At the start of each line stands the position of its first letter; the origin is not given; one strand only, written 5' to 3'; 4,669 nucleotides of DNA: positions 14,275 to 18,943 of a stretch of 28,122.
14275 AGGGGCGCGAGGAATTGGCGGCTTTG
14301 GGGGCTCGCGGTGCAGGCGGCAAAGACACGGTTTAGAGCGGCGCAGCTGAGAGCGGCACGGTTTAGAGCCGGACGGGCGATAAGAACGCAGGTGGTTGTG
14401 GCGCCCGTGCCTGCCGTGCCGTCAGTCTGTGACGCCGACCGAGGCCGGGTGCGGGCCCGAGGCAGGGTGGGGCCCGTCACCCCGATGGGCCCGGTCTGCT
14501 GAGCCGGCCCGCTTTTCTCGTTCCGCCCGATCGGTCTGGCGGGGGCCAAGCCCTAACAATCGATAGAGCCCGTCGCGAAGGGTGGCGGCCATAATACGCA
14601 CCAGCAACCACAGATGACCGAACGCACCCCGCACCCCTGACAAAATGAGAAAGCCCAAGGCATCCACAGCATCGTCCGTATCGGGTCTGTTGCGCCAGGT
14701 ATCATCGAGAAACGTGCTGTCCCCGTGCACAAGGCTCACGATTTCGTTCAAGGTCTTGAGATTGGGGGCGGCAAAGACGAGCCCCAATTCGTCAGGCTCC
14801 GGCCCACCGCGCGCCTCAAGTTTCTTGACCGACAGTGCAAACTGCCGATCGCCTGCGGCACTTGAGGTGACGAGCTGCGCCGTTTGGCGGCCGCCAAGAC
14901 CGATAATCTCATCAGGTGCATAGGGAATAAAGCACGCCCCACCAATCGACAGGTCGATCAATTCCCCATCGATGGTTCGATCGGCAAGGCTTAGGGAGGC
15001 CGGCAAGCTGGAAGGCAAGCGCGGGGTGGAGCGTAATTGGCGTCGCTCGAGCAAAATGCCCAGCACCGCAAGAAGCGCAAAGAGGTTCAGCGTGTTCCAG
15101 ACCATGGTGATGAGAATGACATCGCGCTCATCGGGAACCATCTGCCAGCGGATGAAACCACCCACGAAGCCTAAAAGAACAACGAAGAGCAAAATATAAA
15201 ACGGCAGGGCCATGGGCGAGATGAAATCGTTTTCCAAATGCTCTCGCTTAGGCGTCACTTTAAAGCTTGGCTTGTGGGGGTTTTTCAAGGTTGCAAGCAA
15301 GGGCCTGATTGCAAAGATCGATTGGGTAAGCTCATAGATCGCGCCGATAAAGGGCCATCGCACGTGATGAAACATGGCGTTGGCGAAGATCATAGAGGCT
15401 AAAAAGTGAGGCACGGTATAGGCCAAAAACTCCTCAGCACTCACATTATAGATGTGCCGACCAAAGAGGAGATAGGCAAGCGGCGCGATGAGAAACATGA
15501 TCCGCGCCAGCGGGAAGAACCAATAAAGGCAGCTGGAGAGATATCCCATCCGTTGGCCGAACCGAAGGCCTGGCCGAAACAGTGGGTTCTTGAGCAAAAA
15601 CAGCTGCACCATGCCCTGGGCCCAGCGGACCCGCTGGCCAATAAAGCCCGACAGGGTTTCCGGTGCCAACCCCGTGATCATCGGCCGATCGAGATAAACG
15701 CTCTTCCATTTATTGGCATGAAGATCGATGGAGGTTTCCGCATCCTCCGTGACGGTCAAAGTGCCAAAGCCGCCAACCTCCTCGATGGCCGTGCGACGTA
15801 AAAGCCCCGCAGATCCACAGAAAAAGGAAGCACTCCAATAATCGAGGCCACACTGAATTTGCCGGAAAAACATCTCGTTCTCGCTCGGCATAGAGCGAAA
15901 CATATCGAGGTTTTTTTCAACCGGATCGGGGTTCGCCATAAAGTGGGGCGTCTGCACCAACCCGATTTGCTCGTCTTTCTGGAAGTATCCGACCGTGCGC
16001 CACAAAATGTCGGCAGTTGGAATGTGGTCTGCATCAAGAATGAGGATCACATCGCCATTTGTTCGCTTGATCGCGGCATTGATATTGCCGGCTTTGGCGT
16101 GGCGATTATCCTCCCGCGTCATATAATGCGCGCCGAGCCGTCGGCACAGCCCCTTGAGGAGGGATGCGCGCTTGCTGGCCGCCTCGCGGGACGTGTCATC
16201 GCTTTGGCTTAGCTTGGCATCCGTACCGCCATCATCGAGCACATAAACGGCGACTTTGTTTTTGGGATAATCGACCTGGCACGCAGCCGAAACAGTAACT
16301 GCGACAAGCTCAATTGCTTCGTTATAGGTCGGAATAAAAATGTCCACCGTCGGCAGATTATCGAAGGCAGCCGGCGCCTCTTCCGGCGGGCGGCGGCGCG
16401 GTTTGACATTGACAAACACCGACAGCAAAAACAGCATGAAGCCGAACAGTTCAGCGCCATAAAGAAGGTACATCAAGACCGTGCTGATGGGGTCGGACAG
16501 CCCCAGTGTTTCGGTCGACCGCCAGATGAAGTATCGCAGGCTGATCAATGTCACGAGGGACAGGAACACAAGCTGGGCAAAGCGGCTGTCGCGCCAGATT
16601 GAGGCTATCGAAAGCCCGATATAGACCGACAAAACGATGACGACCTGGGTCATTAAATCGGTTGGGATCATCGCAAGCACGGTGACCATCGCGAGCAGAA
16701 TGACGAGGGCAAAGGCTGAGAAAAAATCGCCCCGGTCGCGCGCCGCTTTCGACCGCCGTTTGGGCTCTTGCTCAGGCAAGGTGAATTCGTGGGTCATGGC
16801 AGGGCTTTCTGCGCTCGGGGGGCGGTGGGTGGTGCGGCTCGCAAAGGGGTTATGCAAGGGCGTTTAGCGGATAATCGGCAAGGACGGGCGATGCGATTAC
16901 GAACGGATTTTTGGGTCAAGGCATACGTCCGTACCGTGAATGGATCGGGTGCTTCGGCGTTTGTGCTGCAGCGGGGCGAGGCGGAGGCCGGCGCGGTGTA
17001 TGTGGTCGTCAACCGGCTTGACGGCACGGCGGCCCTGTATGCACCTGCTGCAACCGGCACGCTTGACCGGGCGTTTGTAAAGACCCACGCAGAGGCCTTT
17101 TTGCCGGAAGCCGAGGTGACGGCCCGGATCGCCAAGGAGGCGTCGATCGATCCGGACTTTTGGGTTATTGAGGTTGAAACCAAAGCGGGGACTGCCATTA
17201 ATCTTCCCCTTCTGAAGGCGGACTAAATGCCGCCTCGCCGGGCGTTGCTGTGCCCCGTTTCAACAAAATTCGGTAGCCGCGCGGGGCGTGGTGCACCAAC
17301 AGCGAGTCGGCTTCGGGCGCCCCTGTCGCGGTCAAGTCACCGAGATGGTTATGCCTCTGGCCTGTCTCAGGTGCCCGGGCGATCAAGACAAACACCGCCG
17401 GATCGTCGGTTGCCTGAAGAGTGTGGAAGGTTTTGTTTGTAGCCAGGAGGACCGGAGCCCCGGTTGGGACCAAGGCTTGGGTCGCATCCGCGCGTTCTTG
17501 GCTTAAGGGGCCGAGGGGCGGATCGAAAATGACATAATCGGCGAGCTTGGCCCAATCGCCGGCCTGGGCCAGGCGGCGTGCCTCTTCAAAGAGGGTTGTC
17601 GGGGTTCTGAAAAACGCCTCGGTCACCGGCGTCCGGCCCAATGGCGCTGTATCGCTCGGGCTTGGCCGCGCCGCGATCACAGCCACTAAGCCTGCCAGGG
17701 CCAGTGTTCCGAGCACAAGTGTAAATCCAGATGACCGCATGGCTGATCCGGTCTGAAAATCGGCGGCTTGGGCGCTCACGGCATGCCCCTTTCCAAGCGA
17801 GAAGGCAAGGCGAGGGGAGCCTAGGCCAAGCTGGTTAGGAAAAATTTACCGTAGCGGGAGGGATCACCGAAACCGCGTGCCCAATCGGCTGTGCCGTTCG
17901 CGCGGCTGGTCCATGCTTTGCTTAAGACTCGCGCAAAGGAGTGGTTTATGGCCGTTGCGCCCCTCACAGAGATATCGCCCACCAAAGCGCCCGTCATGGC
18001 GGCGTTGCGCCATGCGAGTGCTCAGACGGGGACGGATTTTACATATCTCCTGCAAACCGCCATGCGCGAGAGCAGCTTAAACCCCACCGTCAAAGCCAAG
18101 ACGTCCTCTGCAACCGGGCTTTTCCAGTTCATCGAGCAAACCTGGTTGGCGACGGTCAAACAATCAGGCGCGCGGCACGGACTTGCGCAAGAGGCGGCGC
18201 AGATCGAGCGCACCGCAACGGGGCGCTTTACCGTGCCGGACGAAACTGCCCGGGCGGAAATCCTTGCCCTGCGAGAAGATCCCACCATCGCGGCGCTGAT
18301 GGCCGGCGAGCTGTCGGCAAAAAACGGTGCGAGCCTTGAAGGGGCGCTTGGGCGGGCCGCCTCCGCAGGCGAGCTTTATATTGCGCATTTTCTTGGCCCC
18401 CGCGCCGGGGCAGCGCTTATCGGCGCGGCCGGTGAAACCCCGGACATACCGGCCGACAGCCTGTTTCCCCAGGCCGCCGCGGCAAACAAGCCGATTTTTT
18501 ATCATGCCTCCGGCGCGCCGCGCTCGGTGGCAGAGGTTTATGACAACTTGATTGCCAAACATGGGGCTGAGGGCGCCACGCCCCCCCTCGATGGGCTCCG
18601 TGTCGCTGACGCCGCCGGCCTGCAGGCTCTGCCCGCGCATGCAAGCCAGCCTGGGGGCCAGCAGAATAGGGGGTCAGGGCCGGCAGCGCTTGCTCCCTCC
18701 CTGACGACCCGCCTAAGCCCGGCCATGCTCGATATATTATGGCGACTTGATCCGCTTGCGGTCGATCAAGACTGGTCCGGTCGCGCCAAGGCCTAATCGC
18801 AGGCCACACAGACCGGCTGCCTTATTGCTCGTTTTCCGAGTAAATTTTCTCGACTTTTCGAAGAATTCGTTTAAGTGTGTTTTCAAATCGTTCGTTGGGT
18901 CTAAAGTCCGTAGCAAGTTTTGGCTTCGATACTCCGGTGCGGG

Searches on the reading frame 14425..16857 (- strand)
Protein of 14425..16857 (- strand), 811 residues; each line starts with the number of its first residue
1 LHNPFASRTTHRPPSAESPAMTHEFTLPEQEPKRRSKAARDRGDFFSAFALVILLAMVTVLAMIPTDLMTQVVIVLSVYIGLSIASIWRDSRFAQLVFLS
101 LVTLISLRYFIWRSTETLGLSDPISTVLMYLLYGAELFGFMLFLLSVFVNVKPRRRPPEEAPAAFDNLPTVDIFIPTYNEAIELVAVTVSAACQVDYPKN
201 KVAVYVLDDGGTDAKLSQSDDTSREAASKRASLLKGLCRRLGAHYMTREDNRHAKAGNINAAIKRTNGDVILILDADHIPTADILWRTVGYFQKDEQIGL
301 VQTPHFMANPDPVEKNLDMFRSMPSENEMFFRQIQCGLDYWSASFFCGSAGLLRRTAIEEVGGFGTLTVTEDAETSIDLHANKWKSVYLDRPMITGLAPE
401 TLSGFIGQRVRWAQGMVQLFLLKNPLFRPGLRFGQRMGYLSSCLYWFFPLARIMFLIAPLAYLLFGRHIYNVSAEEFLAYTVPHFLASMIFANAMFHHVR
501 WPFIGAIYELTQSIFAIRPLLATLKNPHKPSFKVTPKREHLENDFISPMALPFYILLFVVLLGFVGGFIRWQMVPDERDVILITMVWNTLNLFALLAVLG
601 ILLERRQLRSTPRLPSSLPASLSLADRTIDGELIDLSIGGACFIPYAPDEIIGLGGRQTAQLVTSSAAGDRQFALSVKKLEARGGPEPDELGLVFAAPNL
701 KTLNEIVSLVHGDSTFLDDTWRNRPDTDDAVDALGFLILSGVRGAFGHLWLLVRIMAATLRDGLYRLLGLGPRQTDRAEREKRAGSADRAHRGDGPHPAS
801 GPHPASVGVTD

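Call 4: search_protein_families(library=pfam, proteins=[window:14425-16857:-])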
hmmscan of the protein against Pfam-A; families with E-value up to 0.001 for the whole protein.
window:14425-16857:- (811 aa): 6 families
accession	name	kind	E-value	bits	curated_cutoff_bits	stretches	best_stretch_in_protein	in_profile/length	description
PF13641.12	Glyco_tranf_2_3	-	3.4e-20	73.5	27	1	169-415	1-230/230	Glycosyltransferase like family 2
PF13632.12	Glyco_trans_2_3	-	6.1e-19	69.1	27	1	270-465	1-186/198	Glycosyl transferase family group 2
PF00535.33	Glycos_transf_2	-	6.2e-19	69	23.3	1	173-361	2-167/168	Glycosyl transferase family 2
PF03552.20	Cellulose_synt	-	3.5e-17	62.7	24.7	1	368-502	421-558/722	Cellulose synthase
PF13506.12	Glyco_transf_21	-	5.4e-09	36.2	21.7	1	254-413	17-173/174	Glycosyl transferase family 21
PF07238.19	PilZ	-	5.9e-06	27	22.5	1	607-710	1-100/102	PilZ domain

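Call 25: search_protein_families(library=ncbifam, proteins=[window:14425-16857:-], max_evalue=0.00001)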
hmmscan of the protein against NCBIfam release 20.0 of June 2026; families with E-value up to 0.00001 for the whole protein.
window:14425-16857:- (811 aa): 15 families
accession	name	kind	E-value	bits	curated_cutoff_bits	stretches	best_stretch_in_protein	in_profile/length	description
TIGR03030.1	CelA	equivalog_domain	2.1e-246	819.4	699.1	1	46-746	9-704/714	UDP-forming cellulose synthase catalytic subunit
NF008558.0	PRK11498.1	equivalog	5e-146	487.9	992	1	38-642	143-730/872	UDP-forming cellulose synthase catalytic subunit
TIGR03937.1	PgaC_IcaA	equivalog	5.1e-20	71.8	422.3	2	348-423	202-277/407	poly-beta-1,6-N-acetyl-D-glucosamine synthase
NF003958.0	PRK05454.2-1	equivalog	4.8e-16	58.1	419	1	135-308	65-244/704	glucans biosynthesis glucosyltransferase MdoH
NF003962.0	PRK05454.2-5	equivalog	8.7e-15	54.3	328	1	94-455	63-429/641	glucans biosynthesis glucosyltransferase MdoH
TIGR04242.1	nodulat_NodC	equivalog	1.8e-11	43.6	550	1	156-417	34-285/395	chitooligosaccharide synthase NodC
TIGR03111.1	glyc2_xrt_Gpos1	hypoth_equivalog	3.2e-11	42.7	363.95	1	163-493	43-364/439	TIGR03111 family XrtG-associated glycosyltransferase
TIGR03965.1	mycofact_glyco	equivalog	1.9e-10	40.2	280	1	161-419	66-303/467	mycofactocin biosynthesis glycosyltransferase MftF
NF003956.0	PRK05454.1-3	equivalog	4.5e-10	38.3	864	1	170-309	135-272/718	glucans biosynthesis glucosyltransferase MdoH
NF053846.1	glyco_with_XrtP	equivalog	1.2e-08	34.1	520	1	139-492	15-374/440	XrtP-associated glycosyltransferase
NF041875.1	EPS_EpsD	equivalog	1.3e-08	34.6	370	1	171-385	1-195/325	exopolysaccharide biosynthesis glycosyltransferase EpsD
NF003957.0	PRK05454.1-4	equivalog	1.3e-07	30.4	1131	1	220-311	184-281/645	glucans biosynthesis glucosyltransferase MdoH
NF003959.0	PRK05454.2-2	equivalog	2.7e-07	29.4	550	1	139-461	63-382/599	glucans biosynthesis glucosyltransferase MdoH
TIGR03472.1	HpnI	equivalog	3.7e-07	29.3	310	1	254-501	113-357/373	bacteriohopanetetrol glucosamine biosynthesis glycosyltransferase HpnI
NF003963.0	PRK05454.2-6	equivalog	1.4e-06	27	884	0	242-303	191-254/610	glucans biosynthesis glucosyltransferase MdoH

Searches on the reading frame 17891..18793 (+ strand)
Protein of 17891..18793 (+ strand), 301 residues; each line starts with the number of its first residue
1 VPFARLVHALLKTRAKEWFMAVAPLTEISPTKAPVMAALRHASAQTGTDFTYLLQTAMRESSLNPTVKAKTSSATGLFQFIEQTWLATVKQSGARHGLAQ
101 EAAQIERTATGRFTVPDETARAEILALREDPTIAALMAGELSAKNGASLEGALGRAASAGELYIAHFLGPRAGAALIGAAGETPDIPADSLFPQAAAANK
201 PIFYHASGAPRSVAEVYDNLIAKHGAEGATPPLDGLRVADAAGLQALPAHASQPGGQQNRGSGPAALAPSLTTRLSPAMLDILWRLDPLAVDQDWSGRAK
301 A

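Call 4: search_protein_families(library=pfam, proteins=[window:17891-18793:+])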
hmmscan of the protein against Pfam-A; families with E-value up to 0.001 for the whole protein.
window:17891-18793:+ (301 aa): 1 family
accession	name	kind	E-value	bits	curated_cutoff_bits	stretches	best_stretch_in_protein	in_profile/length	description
PF01464.25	SLT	-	0.00019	21.4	21.3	1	41-93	5-56/117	Transglycosylase SLT domain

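Call 25: search_protein_families(library=ncbifam, proteins=[window:17891-18793:+], max_evalue=0.00001)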
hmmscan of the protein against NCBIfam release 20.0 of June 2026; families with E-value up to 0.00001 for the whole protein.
window:17891-18793:+ (301 aa): 0 families
